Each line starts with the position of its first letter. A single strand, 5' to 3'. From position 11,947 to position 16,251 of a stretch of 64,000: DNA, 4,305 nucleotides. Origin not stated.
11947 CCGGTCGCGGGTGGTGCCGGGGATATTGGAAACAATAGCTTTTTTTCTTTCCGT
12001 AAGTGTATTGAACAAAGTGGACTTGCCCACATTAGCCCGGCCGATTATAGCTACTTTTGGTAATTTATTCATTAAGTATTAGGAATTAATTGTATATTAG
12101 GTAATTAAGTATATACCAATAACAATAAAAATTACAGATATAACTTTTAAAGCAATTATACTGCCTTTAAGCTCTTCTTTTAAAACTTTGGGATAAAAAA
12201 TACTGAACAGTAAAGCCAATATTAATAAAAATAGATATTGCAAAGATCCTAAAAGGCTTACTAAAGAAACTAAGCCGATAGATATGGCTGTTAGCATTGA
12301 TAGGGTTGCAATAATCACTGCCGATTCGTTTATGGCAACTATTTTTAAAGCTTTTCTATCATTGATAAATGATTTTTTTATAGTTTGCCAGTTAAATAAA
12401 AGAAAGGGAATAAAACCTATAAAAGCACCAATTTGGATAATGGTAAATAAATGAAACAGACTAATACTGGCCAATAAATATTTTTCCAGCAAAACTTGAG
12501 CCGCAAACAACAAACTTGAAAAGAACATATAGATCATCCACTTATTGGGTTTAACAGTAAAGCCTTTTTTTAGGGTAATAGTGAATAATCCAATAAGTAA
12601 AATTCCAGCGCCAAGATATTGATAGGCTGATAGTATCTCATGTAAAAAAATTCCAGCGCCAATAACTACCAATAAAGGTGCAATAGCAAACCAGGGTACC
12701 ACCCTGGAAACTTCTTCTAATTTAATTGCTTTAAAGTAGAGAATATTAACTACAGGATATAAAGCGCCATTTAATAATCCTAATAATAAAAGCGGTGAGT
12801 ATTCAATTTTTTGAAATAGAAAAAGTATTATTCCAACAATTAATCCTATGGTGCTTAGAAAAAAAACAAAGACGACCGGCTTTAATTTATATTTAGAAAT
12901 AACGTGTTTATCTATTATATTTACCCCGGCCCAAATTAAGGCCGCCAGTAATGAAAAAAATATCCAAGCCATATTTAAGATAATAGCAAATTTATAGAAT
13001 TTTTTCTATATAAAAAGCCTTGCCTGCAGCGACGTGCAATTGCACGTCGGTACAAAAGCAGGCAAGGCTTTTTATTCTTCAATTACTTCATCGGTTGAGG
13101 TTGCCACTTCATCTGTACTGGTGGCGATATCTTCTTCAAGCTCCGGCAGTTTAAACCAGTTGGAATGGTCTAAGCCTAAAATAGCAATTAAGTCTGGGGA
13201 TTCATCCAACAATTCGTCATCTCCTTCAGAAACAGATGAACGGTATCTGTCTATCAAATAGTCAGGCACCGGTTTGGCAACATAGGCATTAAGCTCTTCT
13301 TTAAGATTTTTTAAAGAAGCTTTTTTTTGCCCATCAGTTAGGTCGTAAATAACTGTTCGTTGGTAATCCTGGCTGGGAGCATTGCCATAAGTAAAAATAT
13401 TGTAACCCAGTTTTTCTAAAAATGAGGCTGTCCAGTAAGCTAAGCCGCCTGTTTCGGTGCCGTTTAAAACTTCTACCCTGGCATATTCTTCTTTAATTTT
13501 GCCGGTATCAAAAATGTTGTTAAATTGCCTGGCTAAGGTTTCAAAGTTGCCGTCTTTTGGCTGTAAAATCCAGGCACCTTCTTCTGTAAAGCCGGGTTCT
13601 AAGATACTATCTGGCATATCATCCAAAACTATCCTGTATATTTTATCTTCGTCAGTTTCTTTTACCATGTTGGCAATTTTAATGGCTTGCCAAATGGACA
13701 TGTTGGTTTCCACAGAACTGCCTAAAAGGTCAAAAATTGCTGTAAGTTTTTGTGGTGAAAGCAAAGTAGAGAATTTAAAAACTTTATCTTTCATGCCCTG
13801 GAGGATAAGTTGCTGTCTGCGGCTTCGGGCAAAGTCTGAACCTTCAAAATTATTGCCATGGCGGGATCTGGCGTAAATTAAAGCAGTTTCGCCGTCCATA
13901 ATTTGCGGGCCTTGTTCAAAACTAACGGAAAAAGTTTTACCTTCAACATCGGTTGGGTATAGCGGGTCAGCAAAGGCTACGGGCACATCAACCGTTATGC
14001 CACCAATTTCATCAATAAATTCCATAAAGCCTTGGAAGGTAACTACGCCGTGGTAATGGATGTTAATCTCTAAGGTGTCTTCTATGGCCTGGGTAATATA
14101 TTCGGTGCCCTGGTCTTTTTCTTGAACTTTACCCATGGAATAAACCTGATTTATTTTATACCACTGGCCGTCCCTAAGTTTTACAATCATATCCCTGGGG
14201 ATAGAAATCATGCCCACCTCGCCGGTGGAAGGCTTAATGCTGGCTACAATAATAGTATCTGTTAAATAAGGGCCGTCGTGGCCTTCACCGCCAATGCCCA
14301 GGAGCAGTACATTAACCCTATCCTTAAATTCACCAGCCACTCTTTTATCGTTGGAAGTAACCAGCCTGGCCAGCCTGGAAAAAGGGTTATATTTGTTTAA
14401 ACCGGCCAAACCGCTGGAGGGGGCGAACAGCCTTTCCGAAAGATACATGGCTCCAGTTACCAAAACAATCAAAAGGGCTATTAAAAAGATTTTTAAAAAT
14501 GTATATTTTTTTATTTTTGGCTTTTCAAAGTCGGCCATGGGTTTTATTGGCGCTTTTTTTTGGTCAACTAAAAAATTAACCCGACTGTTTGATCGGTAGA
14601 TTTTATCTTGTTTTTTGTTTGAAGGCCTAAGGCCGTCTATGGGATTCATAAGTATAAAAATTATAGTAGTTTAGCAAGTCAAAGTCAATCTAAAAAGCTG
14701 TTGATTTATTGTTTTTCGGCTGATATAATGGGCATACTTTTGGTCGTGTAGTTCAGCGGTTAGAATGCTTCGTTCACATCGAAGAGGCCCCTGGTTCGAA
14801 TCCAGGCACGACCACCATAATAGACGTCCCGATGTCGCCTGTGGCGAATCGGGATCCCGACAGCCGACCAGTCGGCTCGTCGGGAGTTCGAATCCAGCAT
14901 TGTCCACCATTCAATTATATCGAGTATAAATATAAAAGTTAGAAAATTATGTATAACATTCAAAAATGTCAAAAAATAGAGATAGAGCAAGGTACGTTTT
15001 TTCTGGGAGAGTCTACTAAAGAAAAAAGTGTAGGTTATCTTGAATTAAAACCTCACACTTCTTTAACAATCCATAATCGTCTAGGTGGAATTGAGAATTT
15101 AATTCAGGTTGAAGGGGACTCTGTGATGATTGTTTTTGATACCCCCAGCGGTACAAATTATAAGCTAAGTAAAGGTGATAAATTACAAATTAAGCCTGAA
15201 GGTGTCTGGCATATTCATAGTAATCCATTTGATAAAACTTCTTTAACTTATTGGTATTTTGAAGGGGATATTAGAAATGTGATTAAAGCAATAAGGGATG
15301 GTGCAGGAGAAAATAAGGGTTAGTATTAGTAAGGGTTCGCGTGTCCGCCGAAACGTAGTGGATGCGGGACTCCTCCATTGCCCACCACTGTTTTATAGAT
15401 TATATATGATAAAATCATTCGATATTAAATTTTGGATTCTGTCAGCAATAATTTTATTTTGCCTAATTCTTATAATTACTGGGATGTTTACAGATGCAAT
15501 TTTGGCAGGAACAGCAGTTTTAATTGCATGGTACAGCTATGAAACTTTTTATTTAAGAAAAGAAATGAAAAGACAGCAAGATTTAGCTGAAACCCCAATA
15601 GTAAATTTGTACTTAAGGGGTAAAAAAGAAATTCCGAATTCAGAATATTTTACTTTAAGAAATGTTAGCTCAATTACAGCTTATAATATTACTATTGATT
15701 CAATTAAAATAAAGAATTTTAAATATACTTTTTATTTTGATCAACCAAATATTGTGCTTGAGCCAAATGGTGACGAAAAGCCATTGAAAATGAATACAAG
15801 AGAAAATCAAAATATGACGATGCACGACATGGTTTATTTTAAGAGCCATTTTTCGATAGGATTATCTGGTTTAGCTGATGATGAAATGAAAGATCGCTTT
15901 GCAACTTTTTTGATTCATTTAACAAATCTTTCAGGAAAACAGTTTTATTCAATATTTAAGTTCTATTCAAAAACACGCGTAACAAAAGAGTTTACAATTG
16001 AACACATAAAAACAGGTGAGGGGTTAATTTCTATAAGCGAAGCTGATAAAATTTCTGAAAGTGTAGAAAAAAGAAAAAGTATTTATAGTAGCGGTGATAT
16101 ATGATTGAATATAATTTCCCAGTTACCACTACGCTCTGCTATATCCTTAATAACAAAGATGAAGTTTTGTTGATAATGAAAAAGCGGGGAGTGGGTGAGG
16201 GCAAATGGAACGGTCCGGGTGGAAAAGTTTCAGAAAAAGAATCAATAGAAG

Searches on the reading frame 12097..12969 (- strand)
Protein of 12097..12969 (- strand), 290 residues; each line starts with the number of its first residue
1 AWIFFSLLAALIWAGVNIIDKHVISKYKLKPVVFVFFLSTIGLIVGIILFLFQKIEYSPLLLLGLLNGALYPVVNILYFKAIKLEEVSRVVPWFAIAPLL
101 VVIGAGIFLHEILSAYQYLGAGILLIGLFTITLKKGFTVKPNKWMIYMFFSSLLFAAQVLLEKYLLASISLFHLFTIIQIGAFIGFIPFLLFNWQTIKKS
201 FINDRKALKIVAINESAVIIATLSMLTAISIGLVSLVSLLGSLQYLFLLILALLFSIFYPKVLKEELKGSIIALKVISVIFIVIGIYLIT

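Call 46: search_protein_families(library=pfam, proteins=[window:12097-12969:-], max_evalue=0.01)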
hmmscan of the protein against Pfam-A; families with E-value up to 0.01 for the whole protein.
window:12097-12969:- (290 aa): 1 family
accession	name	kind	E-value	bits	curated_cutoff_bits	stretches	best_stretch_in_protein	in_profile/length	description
PF00892.27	EamA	-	3.5e-16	60.1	28.2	1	2-132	3-134/135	EamA-like transporter family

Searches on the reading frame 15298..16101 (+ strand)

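Call 46: search_protein_families(library=pfam, proteins=[window:15298-16101:+], max_evalue=0.01)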
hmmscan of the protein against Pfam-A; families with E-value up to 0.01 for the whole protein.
window:15298-16101:+ (268 aa): 2 families
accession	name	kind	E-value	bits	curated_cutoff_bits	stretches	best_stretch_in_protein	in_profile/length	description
PF13425.11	O-antigen_lig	-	0.0013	18.1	31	1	26-104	178-258/462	O-antigen ligase like membrane protein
PF11808.13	PhoR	-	0.0083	16.9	27.1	0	45-95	6-57/86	Phosphate regulon sensor protein PhoR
